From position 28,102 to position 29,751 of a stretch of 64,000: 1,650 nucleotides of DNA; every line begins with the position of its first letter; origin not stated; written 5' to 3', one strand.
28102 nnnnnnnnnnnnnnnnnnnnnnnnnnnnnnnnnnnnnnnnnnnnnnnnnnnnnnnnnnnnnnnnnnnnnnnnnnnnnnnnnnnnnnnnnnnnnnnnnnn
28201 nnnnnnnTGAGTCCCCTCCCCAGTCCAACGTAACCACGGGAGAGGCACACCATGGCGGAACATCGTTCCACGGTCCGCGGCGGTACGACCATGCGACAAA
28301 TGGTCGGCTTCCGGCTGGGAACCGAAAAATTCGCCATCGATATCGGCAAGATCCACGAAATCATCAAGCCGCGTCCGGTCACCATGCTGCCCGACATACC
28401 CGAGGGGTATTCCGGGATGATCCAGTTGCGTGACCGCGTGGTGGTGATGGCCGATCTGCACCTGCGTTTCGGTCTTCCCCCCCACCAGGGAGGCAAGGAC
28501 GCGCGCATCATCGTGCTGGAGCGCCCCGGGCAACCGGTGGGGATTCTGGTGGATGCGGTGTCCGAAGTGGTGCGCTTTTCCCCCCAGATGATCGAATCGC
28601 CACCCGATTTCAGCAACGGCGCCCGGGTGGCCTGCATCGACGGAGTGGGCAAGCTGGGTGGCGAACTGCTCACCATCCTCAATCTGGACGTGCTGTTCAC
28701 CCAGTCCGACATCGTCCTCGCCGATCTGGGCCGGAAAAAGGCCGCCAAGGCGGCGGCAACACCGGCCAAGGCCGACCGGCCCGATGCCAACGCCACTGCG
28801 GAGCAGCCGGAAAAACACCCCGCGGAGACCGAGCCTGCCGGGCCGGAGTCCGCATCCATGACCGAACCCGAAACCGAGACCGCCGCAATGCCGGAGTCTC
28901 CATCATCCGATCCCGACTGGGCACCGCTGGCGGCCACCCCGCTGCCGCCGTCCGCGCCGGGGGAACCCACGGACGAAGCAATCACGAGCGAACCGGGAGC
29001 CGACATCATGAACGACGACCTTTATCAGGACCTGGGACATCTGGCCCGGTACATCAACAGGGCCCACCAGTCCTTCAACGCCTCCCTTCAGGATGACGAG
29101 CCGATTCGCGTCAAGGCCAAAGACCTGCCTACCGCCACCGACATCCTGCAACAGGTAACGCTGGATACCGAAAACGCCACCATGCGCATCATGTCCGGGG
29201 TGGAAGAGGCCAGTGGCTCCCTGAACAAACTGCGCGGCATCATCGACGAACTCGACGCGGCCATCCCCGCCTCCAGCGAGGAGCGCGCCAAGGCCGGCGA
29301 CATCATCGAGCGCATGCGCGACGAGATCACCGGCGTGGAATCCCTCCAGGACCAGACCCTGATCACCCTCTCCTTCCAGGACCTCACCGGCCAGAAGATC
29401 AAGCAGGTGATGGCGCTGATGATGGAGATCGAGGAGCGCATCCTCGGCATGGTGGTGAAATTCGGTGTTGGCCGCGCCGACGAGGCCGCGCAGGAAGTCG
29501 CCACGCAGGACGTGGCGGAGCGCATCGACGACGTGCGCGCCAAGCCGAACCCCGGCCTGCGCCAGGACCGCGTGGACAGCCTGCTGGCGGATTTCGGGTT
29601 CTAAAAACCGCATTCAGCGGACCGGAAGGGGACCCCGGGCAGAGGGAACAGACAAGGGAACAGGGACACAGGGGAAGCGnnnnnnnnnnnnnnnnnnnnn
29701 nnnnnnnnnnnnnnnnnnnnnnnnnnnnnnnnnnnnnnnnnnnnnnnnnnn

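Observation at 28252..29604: CheZ phosphatase fused to an N-terminal CheW-like domain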

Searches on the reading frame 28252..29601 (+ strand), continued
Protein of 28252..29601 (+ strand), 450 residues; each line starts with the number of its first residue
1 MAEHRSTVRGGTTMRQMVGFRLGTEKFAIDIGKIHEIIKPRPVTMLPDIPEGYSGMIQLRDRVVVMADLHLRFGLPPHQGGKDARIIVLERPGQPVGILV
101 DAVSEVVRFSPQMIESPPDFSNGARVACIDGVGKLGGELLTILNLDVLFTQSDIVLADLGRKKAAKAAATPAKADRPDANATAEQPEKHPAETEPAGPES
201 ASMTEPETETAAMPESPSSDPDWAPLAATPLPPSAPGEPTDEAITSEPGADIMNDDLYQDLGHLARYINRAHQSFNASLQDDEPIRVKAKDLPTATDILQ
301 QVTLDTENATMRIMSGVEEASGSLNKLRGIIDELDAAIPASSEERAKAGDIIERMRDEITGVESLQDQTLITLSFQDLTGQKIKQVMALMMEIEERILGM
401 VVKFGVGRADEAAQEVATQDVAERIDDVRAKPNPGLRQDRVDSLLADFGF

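Call 23: find_related_loci(query=A1, collection=genome_contigs, flank=10000)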
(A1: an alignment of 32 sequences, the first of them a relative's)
Query A1 (450 aa) in genome_contigs; peptide patterns used: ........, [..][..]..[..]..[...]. (x = any residue, [..] = any of these).
600 stretches matched a pattern (row limit reached: there are more); 376 encode a relative of the query (tblastn E <= 1e-3); the best 80 are kept; 80 distinct loci.
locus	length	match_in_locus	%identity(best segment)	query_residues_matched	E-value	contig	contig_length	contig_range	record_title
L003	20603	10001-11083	32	16-450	2e-42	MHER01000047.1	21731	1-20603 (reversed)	MAG: Nitrospirae bacterium RIFCSPLOW2_12_42_9 rifcsplowo2_12_sub10_scaffold_1660, whole genome shotgun sequence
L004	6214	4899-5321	50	7-149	2e-42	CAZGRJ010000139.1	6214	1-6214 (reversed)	MAG TPA_asm: uncultured Nitrospirales bacterium isolate SRP214966_co3_157 genome assembly, contig: NODE_23931_length_621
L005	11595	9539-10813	28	9-450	6e-36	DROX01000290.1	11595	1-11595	MAG TPA_asm: Nitrospirae bacterium isolate HyVt-545 HyVt-545_k145_958221, whole genome shotgun sequence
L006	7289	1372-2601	28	5-450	2e-33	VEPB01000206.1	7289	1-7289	MAG: Methylococcaceae bacterium isolate MnB_9 Mn-Methylococcaceae-1_236860, whole genome shotgun sequence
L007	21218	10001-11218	28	4-450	4e-30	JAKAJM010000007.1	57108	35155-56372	MAG: Nitrospirae bacterium isolate WY3.bin97 NODE_758_length_57108_cov_1.567119, whole genome shotgun sequence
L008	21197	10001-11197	29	14-450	1e-29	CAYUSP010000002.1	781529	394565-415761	MAG TPA_asm: uncultured Nitrospiraceae bacterium isolate SRP302447_co2_114 genome assembly, contig: NODE_15_length_78152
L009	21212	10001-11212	27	7-450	1e-29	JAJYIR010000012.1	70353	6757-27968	MAG: Nitrospirae bacterium isolate DBS2-1.bin129 NODE_645_length_70353_cov_5.518782, whole genome shotgun sequence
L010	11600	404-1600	28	14-450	1e-28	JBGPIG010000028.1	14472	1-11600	MAG: Nitrospirota bacterium isolate OBJ_0618_7090110_34 k141_9804441_length_14472_cov_9.0000, whole genome shotgun seque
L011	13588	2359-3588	25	3-450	1e-28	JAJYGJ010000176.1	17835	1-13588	MAG: Nitrospirae bacterium isolate DBS1-3.bin125 NODE_5768_length_17835_cov_1.10645, whole genome shotgun sequence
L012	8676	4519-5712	27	14-450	3e-28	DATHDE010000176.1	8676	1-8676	MAG TPA_asm: Nitrospirota bacterium isolate SMAG_U12385 k141_751922, whole genome shotgun sequence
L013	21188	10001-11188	25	14-450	9e-28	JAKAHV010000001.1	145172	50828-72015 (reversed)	MAG: Nitrospirae bacterium isolate WY3.bin132 NODE_140_length_145172_cov_2.283312, whole genome shotgun sequence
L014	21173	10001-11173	27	16-450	4e-27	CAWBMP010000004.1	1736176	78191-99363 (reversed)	MAG: Nitrospirota bacterium isolate MFD01476.bin.1.234 genome assembly, contig: contig_6404, whole genome shotgun sequen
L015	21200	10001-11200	28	11-450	1e-26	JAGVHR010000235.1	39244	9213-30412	MAG: Thermodesulfovibrionales bacterium isolate DeMMO2_13 c_000000017280, whole genome shotgun sequence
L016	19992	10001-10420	41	14-153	9e-27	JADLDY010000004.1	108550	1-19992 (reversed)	MAG: Deltaproteobacteria bacterium isolate SJ296 c_000000054396, whole genome shotgun sequence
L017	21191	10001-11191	26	16-450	2e-26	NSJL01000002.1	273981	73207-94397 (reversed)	MAG: Nitrospira sp. isolate Ru_enrich_NS NODE_10_length_273981_cov_107.768, whole genome shotgun sequence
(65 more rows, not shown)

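Call 25: predict_structure(alignment_id=A1)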
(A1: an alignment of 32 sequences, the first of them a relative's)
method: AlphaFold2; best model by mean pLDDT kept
length: 450 residues; sequences in the alignment: 32
mean_pLDDT: 65.0   pTM: 0.35
mean pLDDT of the five models: 65.0, 63.5, 61.7, 60.7, 60.0
residues with pLDDT >= 90: 29; 70-90: 203; 50-70: 105; < 50: 113
segments of 3 or more residues with pLDDT < 50: 1-12, 25-35, 174-251, 282-287, 431-433
pLDDT, mean of each block of 10 residues (from residue 1): 35 59 45 51 78 83 84 78 78 79 73 79 67 81 80 67 75 45 36 35 33 33 34 33 36 59 73 68 50 71 78 86 93 90 85 92 86 74 73 73 69 59 57 54 56
secondary structure, 60 per line:
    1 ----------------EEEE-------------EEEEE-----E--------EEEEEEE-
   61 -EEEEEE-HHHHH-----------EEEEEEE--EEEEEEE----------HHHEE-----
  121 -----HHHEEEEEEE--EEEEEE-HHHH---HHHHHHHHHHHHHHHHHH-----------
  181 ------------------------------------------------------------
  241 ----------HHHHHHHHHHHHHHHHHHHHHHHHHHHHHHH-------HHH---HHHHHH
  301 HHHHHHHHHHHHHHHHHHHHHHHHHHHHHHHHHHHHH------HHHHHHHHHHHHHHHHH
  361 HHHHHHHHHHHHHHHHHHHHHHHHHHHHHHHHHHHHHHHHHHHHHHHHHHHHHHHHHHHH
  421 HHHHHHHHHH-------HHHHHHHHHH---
elements in order: E17-20 E34-38 E53-59 E62-67 H69-73 E85-91 E94-100 E129-135 E138-143 H145-148 H152-169 H251-281 H295-337 H344-430 H438-447

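Call 26: search_protein_representatives(alignment_id=A1)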
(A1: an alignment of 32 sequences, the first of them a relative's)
Query: 32 sequences, 401 profile positions. Proteins with E-value up to 0.001 (for the whole library): 48765; up to 1e-10: 25322; up to 1e-30: 2504. The best 150 are listed.
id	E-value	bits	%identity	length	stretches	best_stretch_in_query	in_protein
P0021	2.1e-165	567.1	-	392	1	1-401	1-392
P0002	2.1e-159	547.4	-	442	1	9-401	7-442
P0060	5.2e-139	480.2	-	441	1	14-401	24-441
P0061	3.9e-115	401.6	-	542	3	6-192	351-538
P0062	1.2e-111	390.1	-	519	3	17-183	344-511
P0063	1.1e-109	383.7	-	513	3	10-158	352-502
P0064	1.1e-108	380.4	-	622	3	8-177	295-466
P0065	1.4e-108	380.0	-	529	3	15-156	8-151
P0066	7.8e-108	377.6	-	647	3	9-179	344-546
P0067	1.7e-107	376.5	-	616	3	17-172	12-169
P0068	2.9e-107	375.7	-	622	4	13-178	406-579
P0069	9.7e-105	367.4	-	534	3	13-151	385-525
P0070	2.0e-103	363.0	-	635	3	13-190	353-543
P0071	2.2e-103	362.9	-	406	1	7-363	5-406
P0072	7.7e-103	361.1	-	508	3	9-161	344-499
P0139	5.5e-78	279.3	-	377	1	9-401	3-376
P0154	3.6e-76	273.3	-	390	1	16-401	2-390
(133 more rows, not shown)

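Call 30: fold_search(model_id=the predicted structure, library=pdb)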
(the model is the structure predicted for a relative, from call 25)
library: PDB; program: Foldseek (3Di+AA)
matches with E <= 10: 250; with E <= 0.001: 11
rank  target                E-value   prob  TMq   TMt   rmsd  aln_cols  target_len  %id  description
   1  2qdl_A                2.1e-10  1.00  0.25  0.68   2.6       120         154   37  Crystal structure of scaffolding protein TtCheW from Thermoanaerobacter tengcongensis (released 2007-09-04)
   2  2qdl_B                9.1e-10  1.00  0.25  0.71   2.7       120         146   37  Crystal structure of scaffolding protein TtCheW from Thermoanaerobacter tengcongensis (released 2007-09-04)
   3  6s1k_C                4.8e-09  1.00  0.25  0.70   6.4       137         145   31  E. coli Core Signaling Unit, carrying QQQQ receptor mutation (released 2020-01-22)
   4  9a72_B                6.5e-09  1.00  0.26  0.69  13.9       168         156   23  Integrative model of YFMS-CHEW by crosslinking MS and deep learning (released 2024-09-18)
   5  8c5v_E                1.5e-08  1.00  0.25  0.74   6.2       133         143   31  Chemotaxis core signalling unit from E protein lysed E. coli cells (released 2023-09-13)
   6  2ch4_Y                1.0e-07  1.00  0.24  0.70   3.2       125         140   23  Complex between Bacterial Chemotaxis histidine kinase CheA domains P4 and P5 and receptor-adaptor protein CheW (released 2006-04-18)
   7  2ch4_W                5.4e-07  1.00  0.25  0.73   3.0       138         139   23  Complex between Bacterial Chemotaxis histidine kinase CheA domains P4 and P5 and receptor-adaptor protein CheW (released 2006-04-18)
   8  2ho9_MODEL_1_A        9.3e-07  1.00  0.26  0.64   6.2       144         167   30  Solution Structure of chemotaxi protein CheW from Escherichia coli (released 2007-07-10)
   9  1k0s_MODEL_1_A        2.7e-05  1.00  0.21  0.56   6.0       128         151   24  Solution structure of the chemotaxis protein CheW from the thermophilic organism Thermotoga maritima (released 2002-02-06)
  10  6s1k_A                3.0e-04  1.00  0.20  0.23   4.4       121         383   20  E. coli Core Signaling Unit, carrying QQQQ receptor mutation (released 2020-01-22)
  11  4jpb_A                9.6e-04  1.00  0.21  0.64   3.6       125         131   18  The structure of a ternary complex between CheA domains P4 and P5 with CheW and with an unzipped fragment of TM14, a c (released 2013-08-28)
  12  2ch4_A                2.9e-03  1.00  0.19  0.27   3.7       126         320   21  Complex between Bacterial Chemotaxis histidine kinase CheA domains P4 and P5 and receptor-adaptor protein CheW (released 2006-04-18)
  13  2ch4_B                7.7e-03  1.00  0.19  0.28   5.2       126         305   14  Complex between Bacterial Chemotaxis histidine kinase CheA domains P4 and P5 and receptor-adaptor protein CheW (released 2006-04-18)
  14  3ja6_C                7.7e-03  1.00  0.17  0.20   6.8       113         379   20  Cryo-electron Tomography and All-atom Molecular Dynamics Simulations Reveal a Novel Kinase Conformational Switch in Ba (released 2015-12-09)
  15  3ur1_A                8.7e-03  0.99  0.17  0.28   7.1       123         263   19  The structure of a ternary complex between CheA domains P4 and P5 with CheW and with a truncated fragment of TM14, a c (released 2012-03-07)
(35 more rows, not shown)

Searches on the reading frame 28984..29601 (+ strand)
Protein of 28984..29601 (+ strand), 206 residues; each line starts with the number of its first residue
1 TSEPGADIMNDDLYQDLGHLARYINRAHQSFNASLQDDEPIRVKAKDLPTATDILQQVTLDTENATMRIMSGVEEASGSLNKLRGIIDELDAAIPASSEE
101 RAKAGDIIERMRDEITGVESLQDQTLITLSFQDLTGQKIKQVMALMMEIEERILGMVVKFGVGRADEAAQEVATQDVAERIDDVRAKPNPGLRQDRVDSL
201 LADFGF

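Call 17: search_solved_structures(query=window:28984-29601:+, max_evalue=1, show_alignments=2)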
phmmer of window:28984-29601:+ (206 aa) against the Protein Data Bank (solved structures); distinct sequences matched with E-value up to 1: 2.
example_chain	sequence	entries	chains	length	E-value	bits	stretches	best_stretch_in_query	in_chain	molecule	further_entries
1kmi_Z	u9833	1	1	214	0.00019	25.1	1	17-206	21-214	Chemotaxis protein cheZ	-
6yrl_A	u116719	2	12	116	0.27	14.8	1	62-125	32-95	Centriole protein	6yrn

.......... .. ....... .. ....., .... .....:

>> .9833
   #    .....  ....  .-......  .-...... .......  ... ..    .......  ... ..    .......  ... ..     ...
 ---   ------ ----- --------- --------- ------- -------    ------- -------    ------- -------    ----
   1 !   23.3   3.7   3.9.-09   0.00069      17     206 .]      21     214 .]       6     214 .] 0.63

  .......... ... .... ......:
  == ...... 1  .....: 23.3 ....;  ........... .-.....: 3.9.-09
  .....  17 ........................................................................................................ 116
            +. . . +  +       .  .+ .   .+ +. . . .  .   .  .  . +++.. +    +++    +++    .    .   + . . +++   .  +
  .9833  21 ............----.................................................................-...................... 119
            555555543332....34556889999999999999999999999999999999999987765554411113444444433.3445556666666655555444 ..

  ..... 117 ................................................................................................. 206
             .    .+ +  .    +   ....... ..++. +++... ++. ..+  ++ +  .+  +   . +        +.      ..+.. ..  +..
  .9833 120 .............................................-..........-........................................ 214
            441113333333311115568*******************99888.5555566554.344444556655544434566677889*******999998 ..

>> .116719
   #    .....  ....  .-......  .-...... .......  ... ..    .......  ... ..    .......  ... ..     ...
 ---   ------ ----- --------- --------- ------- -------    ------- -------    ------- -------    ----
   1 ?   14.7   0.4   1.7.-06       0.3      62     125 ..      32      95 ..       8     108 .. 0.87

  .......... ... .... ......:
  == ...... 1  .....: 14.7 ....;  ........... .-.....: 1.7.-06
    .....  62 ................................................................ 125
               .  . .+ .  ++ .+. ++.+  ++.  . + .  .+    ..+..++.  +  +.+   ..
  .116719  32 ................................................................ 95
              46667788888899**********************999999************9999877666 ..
